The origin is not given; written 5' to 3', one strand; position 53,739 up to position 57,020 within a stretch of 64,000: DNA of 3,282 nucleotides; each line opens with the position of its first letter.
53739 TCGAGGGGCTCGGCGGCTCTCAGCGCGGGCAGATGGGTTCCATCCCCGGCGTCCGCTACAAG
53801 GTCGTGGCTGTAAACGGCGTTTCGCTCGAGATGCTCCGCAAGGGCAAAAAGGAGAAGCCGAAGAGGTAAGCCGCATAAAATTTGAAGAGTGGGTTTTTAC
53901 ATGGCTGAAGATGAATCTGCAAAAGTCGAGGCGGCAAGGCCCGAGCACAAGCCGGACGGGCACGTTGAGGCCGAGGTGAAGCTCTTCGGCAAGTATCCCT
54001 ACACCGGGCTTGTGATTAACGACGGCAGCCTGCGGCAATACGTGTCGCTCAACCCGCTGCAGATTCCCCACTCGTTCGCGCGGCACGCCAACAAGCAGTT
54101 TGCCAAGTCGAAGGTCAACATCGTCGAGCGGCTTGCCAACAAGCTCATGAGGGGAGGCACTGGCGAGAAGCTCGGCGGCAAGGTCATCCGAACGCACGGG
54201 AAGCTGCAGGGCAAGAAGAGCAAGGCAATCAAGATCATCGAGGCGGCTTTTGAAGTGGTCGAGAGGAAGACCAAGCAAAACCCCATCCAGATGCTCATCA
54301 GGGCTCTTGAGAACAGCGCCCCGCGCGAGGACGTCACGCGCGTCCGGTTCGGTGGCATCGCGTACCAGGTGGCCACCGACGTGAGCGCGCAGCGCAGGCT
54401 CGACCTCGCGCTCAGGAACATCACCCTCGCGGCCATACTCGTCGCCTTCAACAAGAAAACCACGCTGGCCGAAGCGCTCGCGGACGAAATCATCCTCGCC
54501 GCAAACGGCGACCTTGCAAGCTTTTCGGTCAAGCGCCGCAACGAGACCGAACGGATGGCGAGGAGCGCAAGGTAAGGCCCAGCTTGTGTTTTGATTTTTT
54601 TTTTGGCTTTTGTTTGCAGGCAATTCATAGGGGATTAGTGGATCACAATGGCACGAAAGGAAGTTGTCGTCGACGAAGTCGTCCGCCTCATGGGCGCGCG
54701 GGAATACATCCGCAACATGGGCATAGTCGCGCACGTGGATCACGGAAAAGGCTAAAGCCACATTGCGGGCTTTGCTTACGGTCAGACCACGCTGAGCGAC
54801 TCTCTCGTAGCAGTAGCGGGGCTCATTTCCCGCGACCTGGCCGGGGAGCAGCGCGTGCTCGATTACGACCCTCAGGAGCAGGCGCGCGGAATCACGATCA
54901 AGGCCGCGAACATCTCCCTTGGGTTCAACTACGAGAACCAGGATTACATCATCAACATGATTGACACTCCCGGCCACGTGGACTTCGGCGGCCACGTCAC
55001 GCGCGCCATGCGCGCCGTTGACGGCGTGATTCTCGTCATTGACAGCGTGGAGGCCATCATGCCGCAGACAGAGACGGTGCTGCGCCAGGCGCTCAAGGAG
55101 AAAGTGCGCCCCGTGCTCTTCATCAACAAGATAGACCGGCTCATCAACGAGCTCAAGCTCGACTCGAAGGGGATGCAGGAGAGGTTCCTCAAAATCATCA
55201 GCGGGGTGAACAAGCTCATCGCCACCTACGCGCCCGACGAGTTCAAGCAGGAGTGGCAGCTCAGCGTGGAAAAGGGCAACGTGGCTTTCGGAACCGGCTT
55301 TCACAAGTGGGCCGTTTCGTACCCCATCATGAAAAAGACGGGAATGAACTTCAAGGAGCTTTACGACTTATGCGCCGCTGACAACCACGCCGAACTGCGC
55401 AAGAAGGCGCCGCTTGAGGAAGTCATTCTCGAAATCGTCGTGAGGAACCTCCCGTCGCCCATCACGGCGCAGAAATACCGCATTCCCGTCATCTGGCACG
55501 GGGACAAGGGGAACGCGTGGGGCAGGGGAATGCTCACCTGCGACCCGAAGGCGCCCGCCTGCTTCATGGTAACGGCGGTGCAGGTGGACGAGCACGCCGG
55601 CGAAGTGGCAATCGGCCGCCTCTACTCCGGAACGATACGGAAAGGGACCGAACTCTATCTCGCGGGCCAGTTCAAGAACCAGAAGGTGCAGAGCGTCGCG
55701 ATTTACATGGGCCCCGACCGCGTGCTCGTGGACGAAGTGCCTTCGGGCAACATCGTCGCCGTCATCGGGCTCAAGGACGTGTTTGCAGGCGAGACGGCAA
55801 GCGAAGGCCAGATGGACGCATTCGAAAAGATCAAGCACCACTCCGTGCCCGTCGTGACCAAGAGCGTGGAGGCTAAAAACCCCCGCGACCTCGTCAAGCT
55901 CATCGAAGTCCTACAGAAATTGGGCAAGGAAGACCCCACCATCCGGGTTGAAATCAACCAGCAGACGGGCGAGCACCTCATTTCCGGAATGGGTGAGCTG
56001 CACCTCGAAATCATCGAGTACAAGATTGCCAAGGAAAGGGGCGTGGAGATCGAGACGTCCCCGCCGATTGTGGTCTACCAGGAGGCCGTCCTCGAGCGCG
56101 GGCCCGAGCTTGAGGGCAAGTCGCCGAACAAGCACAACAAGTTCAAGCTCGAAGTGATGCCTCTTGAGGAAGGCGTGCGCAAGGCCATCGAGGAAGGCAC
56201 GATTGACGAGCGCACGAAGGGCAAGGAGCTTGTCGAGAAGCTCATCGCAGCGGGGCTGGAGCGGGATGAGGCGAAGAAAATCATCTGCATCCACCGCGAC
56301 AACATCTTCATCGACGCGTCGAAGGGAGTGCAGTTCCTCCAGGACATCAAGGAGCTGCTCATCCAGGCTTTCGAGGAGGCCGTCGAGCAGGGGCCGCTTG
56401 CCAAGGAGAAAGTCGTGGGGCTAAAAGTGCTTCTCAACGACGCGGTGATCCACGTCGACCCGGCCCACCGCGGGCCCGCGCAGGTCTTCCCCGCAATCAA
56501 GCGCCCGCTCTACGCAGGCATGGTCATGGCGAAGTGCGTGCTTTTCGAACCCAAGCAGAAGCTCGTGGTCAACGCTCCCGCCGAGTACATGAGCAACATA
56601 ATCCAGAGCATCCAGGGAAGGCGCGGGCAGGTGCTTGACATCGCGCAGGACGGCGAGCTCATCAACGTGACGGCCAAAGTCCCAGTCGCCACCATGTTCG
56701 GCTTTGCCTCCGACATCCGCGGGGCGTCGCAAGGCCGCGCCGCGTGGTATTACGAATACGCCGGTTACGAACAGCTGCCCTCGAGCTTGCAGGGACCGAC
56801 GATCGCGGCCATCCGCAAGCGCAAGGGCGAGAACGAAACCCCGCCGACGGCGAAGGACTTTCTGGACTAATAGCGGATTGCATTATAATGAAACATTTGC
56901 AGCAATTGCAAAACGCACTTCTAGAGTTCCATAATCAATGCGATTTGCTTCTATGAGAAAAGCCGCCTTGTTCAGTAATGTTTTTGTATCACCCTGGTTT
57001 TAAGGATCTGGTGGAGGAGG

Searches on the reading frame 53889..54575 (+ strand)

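Call 13: search_protein_families(library=pfam, proteins=[window:53889-54575:+], max_evalue=0.001)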
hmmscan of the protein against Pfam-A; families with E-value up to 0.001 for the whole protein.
window:53889-54575:+ (228 aa): 1 family
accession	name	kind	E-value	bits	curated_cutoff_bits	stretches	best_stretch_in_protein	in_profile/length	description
PF00177.27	Ribosomal_S7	-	7.6e-41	139.6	24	1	58-228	11-148/148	Ribosomal protein S7p/S5e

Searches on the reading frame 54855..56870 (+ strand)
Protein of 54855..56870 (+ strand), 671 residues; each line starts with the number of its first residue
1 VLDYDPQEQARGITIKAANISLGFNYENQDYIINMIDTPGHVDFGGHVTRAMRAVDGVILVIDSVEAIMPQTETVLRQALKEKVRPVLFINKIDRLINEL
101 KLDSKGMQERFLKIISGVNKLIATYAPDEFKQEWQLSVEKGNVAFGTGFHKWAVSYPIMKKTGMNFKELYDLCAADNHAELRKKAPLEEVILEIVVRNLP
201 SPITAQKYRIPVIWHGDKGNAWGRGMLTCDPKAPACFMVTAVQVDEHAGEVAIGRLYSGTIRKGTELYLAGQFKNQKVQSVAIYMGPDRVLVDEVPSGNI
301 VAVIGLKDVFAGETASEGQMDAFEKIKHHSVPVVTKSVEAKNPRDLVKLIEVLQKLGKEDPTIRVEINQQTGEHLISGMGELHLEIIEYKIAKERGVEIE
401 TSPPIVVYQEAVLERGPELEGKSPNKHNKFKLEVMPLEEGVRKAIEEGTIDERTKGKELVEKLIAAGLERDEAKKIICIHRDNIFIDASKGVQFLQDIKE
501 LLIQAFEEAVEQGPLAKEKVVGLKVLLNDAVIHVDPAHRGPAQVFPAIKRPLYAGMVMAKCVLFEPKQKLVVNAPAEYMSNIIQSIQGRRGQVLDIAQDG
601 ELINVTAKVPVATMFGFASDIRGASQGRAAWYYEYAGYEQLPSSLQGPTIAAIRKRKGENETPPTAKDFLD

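Call 13: search_protein_families(library=pfam, proteins=[window:54855-56870:+], max_evalue=0.001)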
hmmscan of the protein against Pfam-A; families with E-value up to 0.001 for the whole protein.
window:54855-56870:+ (671 aa): 7 families
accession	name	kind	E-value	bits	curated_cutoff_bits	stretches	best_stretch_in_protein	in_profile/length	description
PF00009.33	GTP_EFTU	-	1.2e-36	126.5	26.5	1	2-180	44-177/188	Elongation factor Tu GTP binding domain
PF14492.12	EFG_III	-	4.8e-23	81.4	27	1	332-402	4-74/75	Elongation Factor G, domain III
PF00679.30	EFG_C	-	9.6e-23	80.5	27.9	1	563-646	2-86/89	Elongation factor G C-terminus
PF03764.24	EFG_IV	-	1.3e-19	70.6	24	1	454-559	11-120/121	Elongation factor G, domain IV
PF03144.31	GTP_EFTU_D2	-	1.4e-14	54.7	30.3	1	249-315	1-72/73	Elongation factor Tu domain 2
PF22042.2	EF-G_D2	-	2.2e-13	50.5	27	1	234-316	1-82/84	Elongation factor G domain 2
PF01926.29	MMR_HSR1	-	0.00068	20.2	21.9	0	27-92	42-113/113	50S ribosome-binding GTPase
